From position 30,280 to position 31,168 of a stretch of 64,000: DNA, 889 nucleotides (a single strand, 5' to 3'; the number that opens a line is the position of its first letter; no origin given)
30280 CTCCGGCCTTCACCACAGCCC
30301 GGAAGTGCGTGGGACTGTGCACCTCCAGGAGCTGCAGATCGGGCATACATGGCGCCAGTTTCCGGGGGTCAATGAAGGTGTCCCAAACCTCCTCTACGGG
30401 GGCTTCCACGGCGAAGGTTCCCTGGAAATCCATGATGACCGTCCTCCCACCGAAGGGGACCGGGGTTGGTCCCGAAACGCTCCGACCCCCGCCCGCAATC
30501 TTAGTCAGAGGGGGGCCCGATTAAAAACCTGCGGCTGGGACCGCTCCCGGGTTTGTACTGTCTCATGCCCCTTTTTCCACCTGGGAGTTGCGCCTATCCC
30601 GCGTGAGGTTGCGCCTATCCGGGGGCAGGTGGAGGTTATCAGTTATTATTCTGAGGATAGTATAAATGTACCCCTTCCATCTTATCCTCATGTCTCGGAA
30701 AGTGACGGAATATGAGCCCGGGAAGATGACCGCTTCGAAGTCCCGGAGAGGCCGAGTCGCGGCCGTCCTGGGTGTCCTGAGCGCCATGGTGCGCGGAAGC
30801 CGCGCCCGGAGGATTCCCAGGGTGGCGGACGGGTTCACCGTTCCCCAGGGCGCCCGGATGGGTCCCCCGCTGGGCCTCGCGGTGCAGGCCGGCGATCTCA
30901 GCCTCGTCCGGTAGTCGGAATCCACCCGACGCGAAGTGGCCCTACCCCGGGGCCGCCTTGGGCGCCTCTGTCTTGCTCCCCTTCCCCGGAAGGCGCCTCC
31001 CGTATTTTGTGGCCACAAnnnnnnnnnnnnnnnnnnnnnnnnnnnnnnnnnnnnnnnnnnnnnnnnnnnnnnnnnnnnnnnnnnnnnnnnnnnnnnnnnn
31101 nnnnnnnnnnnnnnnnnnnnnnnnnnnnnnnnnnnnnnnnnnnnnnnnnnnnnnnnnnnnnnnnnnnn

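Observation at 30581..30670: Tandem 13-bp direct repeats at helical periodicity beside a consensus TATA box in the coxG/xdhC intergenic region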

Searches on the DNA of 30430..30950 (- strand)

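Call 19: search_rna_families(source=window, start=30430, end=30950, threshold=evalue, max_evalue=10, show_alignments=3)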
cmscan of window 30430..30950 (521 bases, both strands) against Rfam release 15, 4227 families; matches with E-value up to 10: 3.
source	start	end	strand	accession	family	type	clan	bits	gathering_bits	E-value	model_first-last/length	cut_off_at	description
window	30430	30455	+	RF01308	sR58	Gene; snRNA; snoRNA; CD-box;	-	16.5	55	0.45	30-55/55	5'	Small nucleolar RNA sR58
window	30644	30696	-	RF00569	SNORD19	Gene; snRNA; snoRNA; CD-box;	CL00048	15.3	35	8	1-76/76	no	Small nucleolar RNA SNORD19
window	30895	30935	-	RF01763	Guanidine-III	Cis-reg; riboswitch;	-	12.7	36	4.2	1-67/67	no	Guanidine-III riboswitch aptamer (yKKC-III)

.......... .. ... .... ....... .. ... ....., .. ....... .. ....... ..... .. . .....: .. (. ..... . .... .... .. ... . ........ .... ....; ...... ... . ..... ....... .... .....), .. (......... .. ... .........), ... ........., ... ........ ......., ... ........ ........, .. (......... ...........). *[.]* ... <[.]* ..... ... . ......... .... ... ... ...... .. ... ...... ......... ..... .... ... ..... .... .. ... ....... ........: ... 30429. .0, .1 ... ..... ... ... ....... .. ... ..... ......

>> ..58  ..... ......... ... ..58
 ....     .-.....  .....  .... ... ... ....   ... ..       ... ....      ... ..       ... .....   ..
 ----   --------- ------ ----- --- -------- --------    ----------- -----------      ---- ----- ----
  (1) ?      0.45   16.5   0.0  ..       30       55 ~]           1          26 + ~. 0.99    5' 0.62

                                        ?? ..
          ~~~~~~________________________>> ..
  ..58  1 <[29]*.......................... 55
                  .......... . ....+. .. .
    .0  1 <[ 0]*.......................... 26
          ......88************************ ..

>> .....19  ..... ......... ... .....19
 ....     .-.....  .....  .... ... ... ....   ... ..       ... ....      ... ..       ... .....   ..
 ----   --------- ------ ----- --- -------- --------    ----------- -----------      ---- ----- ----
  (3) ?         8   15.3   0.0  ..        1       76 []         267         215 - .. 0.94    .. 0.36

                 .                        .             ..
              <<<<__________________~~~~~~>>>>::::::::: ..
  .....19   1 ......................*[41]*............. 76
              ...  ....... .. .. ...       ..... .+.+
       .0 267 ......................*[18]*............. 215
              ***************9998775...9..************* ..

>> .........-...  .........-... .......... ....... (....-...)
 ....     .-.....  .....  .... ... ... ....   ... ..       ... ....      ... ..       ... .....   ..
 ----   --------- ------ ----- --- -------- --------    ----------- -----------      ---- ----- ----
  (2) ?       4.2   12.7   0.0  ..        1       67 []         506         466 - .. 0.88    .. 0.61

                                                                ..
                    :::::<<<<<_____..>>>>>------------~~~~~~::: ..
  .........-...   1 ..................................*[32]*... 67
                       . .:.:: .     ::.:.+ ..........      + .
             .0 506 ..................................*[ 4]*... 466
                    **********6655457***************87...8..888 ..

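Call 44: build_rna_model(alignment_id=A2, structure=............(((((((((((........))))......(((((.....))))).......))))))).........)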
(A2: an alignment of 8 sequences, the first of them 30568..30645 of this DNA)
Model R1 built from alignment A2 (8 sequences, 79 columns); structure: as given.
model positions 78; base pairs 16; branch points 1; effective number of sequences 1.61; information 0.726 bits per position. Calibrated on 0.2 Mb of random sequence (short: E-values are rough).
structure used (alignment columns):
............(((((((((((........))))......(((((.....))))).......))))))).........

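Call 45: search_with_rna_model(model_id=R1, sources=[window, L003, L004, L005, L006, L007, L008, L009, L010, L011, L012, L013, L014, L015, L016, L017, L018, L019, L020, L021, L022, L023, L024, L025, L026, L027, L028, L029, L030, L031, L032, L033, L034, L035, L036, L037, L038, L039, L040, L041, L042, L043, L044, L045, L072, L073, L074, L075], max_evalue=10)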
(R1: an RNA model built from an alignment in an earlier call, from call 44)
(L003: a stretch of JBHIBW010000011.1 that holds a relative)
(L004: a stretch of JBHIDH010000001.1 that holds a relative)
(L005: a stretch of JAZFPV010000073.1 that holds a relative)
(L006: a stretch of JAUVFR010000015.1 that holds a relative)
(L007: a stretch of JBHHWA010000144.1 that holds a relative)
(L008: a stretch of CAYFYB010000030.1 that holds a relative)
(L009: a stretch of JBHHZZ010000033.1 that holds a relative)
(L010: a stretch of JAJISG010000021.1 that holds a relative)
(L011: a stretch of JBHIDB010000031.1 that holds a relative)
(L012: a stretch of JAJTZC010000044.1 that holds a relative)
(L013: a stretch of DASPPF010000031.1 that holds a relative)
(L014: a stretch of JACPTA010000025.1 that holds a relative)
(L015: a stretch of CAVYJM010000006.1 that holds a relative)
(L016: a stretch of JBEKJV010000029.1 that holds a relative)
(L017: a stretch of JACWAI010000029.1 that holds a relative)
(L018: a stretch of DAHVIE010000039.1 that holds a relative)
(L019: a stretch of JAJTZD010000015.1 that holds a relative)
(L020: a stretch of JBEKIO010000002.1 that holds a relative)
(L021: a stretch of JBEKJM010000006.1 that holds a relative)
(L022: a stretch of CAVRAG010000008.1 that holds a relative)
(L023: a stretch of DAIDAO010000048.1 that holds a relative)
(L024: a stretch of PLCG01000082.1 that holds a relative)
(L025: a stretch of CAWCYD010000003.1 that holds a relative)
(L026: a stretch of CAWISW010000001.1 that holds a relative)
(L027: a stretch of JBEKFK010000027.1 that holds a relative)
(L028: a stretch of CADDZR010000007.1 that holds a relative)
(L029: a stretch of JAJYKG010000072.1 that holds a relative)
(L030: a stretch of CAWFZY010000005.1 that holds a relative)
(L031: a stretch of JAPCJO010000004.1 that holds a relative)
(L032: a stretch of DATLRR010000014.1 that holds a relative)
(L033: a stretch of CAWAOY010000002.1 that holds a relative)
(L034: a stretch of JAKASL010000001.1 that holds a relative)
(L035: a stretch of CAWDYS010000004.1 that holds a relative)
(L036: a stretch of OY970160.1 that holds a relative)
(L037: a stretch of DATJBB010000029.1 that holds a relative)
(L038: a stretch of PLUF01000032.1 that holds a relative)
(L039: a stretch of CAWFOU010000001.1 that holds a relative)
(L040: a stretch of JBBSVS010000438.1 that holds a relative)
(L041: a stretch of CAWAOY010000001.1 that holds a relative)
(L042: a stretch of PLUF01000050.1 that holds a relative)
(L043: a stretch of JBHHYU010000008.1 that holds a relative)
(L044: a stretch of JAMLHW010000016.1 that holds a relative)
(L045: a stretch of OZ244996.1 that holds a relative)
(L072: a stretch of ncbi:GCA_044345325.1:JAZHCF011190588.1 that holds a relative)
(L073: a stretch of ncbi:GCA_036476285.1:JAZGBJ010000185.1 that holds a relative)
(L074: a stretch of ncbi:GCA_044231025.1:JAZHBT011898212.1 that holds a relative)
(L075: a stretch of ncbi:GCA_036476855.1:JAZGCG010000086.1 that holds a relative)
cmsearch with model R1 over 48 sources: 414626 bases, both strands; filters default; matches with E-value up to 10: 9.
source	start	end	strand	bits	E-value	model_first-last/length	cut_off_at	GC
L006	5202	5279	+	105.6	2.9e-23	1-78/78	no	0.56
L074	857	934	-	104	7.4e-23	1-78/78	no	0.5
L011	951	1028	+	99.8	8.3e-22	1-78/78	no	0.56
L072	812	889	-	97.7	2.7e-21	1-78/78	no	0.55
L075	951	1029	-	97.5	3e-21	1-78/78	no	0.53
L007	2731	2808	+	97.4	3.3e-21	1-78/78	no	0.56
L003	5119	5196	+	94.9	1.4e-20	1-78/78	no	0.5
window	30568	30645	-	93.5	3.1e-20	1-78/78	no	0.6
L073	1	59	-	64.3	6.2e-13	1-59/78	3'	0.47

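Call 52: search_with_rna_model(model_id=R1, sources=[window, L003, L006, L007, L011, L072, L073, L074, L075, L076, L077, L078, L079, L080], max_evalue=1, make_alignment=true)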
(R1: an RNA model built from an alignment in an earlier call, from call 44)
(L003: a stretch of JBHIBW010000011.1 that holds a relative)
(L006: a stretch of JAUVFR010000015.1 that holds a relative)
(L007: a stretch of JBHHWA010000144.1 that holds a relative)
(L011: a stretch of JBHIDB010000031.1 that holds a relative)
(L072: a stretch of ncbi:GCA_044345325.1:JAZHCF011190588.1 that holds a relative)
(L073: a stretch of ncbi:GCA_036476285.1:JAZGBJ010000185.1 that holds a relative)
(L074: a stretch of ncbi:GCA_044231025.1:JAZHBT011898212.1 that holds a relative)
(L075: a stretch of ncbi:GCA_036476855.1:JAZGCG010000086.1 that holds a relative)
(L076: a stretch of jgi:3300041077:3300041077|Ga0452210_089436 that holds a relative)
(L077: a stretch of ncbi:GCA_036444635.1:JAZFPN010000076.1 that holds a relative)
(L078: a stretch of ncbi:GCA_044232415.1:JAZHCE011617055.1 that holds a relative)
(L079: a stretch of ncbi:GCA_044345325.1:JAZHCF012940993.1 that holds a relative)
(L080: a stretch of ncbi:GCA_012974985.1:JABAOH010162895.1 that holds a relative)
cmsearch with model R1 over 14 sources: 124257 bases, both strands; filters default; matches with E-value up to 1: 13.
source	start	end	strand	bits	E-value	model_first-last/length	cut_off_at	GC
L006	5202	5279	+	105.6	8.7e-24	1-78/78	no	0.56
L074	857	934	-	104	2.2e-23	1-78/78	no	0.5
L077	2856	2933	+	102.2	6.2e-23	1-78/78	no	0.54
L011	951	1028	+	99.8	2.5e-22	1-78/78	no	0.56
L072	812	889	-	97.7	8.1e-22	1-78/78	no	0.55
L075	951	1029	-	97.5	9.1e-22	1-78/78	no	0.53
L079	3665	3743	+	97.5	9.1e-22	1-78/78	no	0.53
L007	2731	2808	+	97.4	1e-21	1-78/78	no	0.56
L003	5119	5196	+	94.9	4.1e-21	1-78/78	no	0.5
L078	3666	3743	+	94.2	6.4e-21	1-78/78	no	0.51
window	30568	30645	-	93.5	9.3e-21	1-78/78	no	0.6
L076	1293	1370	+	81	1.2e-17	1-78/78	no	0.53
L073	1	59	-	64.3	1.8e-13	1-59/78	3'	0.47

Alignment A4: 13 matches aligned to the model, 79 columns, each read 5' to 3' on its own strand. Consensus structure (alignment columns), stored with it:
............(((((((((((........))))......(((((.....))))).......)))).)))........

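Call 98: search_with_rna_model(model_id=R1, source=L081, max_evalue=10, filters=off, show_alignments=1)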
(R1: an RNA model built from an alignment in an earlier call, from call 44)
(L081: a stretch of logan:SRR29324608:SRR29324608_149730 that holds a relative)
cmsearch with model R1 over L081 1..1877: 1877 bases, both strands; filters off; matches with E-value up to 10: 4.
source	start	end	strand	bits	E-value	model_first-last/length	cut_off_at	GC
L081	1409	1486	-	58.5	8e-14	1-78/78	no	0.45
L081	1504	1558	+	6.9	0.64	1-78/78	no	0.44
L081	1336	1355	+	3.2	5.6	37-56/78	no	0.7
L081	438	481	+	2.6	7.9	1-78/78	no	0.68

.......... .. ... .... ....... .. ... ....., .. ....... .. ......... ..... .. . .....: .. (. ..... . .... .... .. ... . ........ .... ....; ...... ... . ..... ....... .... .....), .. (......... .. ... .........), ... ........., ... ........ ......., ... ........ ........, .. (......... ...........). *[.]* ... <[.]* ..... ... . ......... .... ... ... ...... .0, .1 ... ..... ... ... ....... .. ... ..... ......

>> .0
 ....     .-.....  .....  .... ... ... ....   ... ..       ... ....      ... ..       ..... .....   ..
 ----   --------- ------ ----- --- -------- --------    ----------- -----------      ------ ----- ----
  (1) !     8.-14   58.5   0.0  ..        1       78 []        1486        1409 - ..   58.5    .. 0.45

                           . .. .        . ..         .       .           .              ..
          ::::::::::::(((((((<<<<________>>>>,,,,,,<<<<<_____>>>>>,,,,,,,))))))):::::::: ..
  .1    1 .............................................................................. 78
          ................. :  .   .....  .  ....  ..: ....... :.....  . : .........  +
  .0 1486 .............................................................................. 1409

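Call 99: search_with_rna_model(model_id=R1, sources=[window, L003, L006, L007, L011, L072, L074, L075, L076, L077, L078, L081], max_evalue=0.001, make_alignment=true)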
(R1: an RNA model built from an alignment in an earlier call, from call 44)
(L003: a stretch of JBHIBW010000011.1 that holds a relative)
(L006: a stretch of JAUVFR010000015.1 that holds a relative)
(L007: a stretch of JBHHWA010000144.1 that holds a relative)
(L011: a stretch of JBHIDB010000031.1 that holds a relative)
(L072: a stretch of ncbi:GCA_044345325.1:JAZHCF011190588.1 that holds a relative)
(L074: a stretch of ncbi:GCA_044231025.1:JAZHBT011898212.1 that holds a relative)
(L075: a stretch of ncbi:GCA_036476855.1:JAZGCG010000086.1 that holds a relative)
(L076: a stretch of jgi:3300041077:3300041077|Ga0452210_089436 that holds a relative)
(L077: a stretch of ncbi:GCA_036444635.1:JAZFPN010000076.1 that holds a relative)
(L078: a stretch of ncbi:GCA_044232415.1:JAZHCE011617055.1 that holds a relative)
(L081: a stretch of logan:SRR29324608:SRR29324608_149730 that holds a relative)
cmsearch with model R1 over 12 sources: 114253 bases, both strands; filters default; matches with E-value up to 0.001: 12.
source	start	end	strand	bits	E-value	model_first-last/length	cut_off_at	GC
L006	5202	5279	+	105.6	8e-24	1-78/78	no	0.56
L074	857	934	-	104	2.1e-23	1-78/78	no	0.5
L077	2856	2933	+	102.2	5.7e-23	1-78/78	no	0.54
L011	951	1028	+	99.8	2.3e-22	1-78/78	no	0.56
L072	812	889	-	97.7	7.5e-22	1-78/78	no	0.55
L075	951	1029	-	97.5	8.4e-22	1-78/78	no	0.53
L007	2731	2808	+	97.4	9.2e-22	1-78/78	no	0.56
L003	5119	5196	+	94.9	3.8e-21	1-78/78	no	0.5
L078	3666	3743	+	94.2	5.9e-21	1-78/78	no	0.51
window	30568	30645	-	93.5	8.5e-21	1-78/78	no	0.6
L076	1293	1370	+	81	1.1e-17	1-78/78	no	0.53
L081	1409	1486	-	58.5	4.8e-12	1-78/78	no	0.45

Alignment A6: 12 matches aligned to the model, 79 columns, each read 5' to 3' on its own strand. Consensus structure (alignment columns), stored with it:
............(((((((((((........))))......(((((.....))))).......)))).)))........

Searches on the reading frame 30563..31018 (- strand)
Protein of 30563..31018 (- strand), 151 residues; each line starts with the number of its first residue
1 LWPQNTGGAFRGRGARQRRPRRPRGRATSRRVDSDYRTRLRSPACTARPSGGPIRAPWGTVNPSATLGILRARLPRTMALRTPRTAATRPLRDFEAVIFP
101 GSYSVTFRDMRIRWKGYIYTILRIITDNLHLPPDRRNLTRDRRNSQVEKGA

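Call 10: search_protein_families(library=pfam, proteins=[window:30563-31018:-], max_evalue=0.01)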
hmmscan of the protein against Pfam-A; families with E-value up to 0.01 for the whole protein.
window:30563-31018:- (151 aa): 0 families
